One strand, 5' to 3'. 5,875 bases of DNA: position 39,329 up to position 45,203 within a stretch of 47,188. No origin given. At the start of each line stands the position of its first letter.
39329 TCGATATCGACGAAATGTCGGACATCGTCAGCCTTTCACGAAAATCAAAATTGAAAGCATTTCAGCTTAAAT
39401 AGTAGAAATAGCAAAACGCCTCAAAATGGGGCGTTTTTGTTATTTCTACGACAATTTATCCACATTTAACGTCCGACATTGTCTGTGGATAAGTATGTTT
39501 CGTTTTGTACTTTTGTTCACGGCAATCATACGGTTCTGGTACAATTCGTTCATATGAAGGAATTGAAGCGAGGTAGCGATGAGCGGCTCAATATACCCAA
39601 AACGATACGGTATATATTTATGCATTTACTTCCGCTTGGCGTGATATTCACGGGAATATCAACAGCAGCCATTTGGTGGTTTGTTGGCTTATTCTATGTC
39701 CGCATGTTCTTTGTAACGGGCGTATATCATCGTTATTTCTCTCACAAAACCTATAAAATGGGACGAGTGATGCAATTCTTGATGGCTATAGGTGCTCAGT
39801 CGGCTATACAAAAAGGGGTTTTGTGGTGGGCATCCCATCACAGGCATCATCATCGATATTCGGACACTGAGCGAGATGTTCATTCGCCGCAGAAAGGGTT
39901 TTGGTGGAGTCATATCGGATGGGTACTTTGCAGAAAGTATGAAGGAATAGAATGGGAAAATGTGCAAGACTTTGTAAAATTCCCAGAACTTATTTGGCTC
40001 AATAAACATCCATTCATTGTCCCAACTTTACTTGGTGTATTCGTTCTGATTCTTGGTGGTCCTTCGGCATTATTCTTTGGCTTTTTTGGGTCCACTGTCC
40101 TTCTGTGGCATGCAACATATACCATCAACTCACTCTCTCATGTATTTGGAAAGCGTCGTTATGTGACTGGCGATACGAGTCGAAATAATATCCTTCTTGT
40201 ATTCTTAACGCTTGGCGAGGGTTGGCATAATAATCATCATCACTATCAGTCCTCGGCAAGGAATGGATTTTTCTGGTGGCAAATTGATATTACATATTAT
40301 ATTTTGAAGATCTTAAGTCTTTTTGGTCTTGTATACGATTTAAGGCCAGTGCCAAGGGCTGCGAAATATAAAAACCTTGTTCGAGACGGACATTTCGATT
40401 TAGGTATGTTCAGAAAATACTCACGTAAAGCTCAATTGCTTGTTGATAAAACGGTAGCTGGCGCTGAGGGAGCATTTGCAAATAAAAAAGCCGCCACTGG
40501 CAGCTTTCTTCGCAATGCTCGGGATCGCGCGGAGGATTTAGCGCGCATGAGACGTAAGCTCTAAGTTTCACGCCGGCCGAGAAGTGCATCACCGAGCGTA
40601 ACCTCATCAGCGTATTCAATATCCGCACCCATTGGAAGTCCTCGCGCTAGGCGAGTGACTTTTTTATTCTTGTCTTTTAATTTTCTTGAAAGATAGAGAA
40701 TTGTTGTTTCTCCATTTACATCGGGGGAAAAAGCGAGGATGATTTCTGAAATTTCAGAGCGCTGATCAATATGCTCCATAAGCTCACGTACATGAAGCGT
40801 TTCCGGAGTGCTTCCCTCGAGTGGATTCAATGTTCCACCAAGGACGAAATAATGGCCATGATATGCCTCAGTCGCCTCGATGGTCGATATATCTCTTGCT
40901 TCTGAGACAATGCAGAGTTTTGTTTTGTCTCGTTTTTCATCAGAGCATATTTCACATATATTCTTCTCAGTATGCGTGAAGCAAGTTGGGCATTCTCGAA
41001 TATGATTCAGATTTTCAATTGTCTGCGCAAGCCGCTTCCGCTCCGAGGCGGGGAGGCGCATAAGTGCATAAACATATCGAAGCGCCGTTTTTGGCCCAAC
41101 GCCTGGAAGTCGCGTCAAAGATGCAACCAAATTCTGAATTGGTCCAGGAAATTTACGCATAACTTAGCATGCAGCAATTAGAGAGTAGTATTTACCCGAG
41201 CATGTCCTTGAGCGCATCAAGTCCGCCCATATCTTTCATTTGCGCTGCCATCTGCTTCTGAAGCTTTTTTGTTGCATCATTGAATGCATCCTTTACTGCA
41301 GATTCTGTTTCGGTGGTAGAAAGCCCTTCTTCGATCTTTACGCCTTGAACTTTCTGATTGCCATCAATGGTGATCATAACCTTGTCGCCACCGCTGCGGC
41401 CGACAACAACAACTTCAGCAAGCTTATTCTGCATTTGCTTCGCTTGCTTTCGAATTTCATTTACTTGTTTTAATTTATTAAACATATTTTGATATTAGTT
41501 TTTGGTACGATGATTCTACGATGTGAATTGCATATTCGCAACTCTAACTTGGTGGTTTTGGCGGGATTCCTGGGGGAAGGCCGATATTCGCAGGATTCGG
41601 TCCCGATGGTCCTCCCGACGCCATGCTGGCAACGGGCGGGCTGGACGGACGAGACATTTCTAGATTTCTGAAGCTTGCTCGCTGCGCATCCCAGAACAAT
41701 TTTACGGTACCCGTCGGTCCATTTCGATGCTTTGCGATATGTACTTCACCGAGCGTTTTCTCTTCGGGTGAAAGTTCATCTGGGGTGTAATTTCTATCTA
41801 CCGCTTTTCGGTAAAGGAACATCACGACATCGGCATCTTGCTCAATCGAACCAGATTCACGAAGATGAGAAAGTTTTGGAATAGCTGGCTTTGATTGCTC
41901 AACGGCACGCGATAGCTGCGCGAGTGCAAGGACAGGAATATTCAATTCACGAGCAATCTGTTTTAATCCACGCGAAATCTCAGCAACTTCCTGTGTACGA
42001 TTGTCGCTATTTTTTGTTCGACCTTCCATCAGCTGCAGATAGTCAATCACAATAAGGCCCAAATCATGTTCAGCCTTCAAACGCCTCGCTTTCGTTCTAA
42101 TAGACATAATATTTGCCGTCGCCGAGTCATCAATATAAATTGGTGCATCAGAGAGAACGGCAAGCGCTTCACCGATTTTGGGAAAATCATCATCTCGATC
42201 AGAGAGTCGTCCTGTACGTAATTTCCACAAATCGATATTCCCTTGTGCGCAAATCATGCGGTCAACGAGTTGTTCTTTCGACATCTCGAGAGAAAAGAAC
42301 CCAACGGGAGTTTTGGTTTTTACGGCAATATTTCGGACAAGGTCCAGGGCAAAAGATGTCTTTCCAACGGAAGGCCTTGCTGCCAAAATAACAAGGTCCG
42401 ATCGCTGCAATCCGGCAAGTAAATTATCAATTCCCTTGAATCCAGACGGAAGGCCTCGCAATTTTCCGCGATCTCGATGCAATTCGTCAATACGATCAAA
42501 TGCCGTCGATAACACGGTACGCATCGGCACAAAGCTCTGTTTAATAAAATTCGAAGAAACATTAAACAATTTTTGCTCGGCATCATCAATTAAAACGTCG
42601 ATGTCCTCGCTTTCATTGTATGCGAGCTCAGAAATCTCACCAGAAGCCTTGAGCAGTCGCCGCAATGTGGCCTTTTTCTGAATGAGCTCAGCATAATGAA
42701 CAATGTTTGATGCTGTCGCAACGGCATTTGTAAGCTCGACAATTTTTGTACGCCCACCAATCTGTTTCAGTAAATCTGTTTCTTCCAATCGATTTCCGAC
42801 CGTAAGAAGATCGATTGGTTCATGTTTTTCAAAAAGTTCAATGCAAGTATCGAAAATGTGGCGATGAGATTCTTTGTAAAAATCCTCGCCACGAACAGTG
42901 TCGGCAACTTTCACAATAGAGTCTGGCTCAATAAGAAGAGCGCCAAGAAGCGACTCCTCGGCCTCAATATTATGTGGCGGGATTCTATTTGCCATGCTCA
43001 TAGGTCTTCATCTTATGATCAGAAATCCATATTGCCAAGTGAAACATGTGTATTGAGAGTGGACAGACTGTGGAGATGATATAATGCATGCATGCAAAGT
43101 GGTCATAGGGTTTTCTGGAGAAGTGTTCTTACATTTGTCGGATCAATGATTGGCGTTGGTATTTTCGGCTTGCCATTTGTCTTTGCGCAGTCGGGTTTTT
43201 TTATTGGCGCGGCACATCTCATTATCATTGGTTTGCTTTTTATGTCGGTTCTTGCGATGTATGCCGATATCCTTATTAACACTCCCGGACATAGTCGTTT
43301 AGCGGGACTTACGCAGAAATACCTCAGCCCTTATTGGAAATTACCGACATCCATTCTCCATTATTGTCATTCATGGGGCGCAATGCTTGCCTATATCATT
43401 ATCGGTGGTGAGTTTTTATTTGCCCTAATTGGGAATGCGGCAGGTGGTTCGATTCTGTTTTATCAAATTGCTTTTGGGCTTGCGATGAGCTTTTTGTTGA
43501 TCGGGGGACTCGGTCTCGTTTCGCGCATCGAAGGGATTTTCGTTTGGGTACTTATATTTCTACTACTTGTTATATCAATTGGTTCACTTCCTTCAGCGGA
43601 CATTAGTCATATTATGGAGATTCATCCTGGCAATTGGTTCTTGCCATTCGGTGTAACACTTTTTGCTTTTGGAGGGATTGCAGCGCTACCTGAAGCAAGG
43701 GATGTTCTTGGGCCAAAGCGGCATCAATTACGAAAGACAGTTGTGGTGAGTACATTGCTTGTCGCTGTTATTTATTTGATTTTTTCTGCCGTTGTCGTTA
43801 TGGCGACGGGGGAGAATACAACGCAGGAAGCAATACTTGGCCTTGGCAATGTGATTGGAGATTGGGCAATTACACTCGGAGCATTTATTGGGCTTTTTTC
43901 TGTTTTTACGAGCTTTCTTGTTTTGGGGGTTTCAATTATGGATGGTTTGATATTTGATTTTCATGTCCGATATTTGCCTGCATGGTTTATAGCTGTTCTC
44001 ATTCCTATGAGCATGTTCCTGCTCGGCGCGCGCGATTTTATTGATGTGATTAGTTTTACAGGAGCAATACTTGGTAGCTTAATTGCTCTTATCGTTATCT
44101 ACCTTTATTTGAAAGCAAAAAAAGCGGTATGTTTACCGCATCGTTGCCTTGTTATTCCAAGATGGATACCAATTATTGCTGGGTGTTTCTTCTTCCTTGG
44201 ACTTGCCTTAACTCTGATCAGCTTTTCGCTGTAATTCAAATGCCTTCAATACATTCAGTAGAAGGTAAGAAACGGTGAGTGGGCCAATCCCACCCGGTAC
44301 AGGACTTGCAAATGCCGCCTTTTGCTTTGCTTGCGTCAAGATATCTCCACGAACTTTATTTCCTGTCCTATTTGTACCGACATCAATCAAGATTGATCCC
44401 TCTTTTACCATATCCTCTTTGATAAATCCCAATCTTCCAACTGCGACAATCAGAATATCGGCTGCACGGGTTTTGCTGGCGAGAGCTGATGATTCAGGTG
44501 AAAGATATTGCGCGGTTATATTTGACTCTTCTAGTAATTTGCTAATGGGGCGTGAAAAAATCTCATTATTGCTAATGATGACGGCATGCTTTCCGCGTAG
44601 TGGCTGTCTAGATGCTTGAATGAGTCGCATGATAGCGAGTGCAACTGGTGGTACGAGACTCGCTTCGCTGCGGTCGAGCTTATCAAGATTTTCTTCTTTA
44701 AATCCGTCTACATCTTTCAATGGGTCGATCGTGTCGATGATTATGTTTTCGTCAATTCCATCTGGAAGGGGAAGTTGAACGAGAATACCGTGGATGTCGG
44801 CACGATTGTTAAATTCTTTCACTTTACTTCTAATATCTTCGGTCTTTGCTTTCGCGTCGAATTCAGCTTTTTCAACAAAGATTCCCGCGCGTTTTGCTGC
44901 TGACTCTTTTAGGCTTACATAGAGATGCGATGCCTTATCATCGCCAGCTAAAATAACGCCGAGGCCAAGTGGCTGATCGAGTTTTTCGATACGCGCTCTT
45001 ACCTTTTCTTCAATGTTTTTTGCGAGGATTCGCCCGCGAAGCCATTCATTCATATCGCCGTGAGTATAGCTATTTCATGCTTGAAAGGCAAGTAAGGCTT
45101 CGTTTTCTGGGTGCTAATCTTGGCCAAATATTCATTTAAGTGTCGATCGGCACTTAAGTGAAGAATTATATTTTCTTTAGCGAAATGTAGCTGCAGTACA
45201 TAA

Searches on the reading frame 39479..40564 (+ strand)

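Call 31: search_protein_families(library=pfam, proteins=[window:39479-40564:+], max_evalue=0.00001)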
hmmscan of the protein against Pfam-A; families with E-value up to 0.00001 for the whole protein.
window:39479-40564:+ (361 aa): 1 family
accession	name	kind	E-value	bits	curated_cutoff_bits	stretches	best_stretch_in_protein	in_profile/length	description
PF00487.30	FA_desaturase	-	1.8e-14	54.5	29.7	1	66-257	3-224/253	Fatty acid desaturase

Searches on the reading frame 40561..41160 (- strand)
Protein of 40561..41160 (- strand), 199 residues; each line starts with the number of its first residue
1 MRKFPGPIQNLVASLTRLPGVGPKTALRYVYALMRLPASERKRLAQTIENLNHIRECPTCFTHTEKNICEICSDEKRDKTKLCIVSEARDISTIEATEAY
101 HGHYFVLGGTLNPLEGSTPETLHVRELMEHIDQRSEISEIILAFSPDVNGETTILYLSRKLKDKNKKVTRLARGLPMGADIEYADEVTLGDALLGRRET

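Call 31: search_protein_families(library=pfam, proteins=[window:40561-41160:-], max_evalue=0.00001)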
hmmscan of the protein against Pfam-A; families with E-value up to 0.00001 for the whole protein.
window:40561-41160:- (199 aa): 4 families
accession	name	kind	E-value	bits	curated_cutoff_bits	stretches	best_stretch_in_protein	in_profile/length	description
PF13662.12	Toprim_4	-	1.1e-19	70.9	25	1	81-172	2-85/85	Toprim domain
PF21176.3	RecR_HhH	-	4.5e-12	46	27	1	8-50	1-43/45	RecR, helix-hairpin-helix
PF21175.2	RecR_C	-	4.9e-11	42.3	22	1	174-197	1-24/24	RecR, C-terminal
PF01751.28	Toprim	-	1e-06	29.3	23.1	1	81-167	1-86/96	Toprim domain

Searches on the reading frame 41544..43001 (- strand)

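Call 30: search_protein_families(library=pfam, proteins=[window:41544-43001:-], max_evalue=0.00001)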
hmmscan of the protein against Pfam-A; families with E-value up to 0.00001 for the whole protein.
window:41544-43001:- (485 aa): 3 families
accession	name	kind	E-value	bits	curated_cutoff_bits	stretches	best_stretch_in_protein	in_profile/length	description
PF03796.21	DnaB_C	-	1.3e-100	336.5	27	1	183-446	1-255/255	DnaB-like helicase C terminal domain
PF00772.26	DnaB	-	3.7e-33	114.1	23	1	8-108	2-102/103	DnaB-like helicase N terminal domain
PF13481.12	AAA_25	-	3.5e-14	53.3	27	1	193-363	24-190/195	AAA domain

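Call 62: search_protein_families(library=padloc, proteins=[P0005], max_evalue=1)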
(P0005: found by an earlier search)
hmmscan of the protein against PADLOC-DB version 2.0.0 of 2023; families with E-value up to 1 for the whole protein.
P0005 (251 aa): 0 families

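Call 77: search_protein_families(library=ncbifam, proteins=[P0005], max_evalue=0.01)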
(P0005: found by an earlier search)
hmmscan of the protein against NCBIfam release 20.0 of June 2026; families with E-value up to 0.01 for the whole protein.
P0005 (251 aa): 0 families

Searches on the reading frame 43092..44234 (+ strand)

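Call 31: search_protein_families(library=pfam, proteins=[window:43092-44234:+], max_evalue=0.00001)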
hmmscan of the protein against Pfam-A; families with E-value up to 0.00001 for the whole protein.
window:43092-44234:+ (380 aa): 2 families
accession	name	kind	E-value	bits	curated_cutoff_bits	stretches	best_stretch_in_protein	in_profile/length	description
PF03222.19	Trp_Tyr_perm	-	7.4e-16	58.7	22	1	8-344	5-363/393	Tryptophan/tyrosine permease family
PF01490.24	Aa_trans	-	6.7e-15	55.1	25.6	1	8-371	5-404/410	Transmembrane amino acid transporter protein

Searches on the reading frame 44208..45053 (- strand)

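Call 31: search_protein_families(library=pfam, proteins=[window:44208-45053:-], max_evalue=0.00001)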
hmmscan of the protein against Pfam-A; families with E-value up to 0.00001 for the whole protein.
window:44208-45053:- (281 aa): 2 families
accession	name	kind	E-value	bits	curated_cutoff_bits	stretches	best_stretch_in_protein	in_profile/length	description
PF02882.25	THF_DHG_CYH_C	-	1.2e-42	145.4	27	1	120-274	2-158/160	Tetrahydrofolate dehydrogenase/cyclohydrolase, NAD(P)-binding domain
PF00763.28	THF_DHG_CYH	-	3e-31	108.5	32.8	1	5-116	1-115/115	Tetrahydrofolate dehydrogenase/cyclohydrolase, catalytic domain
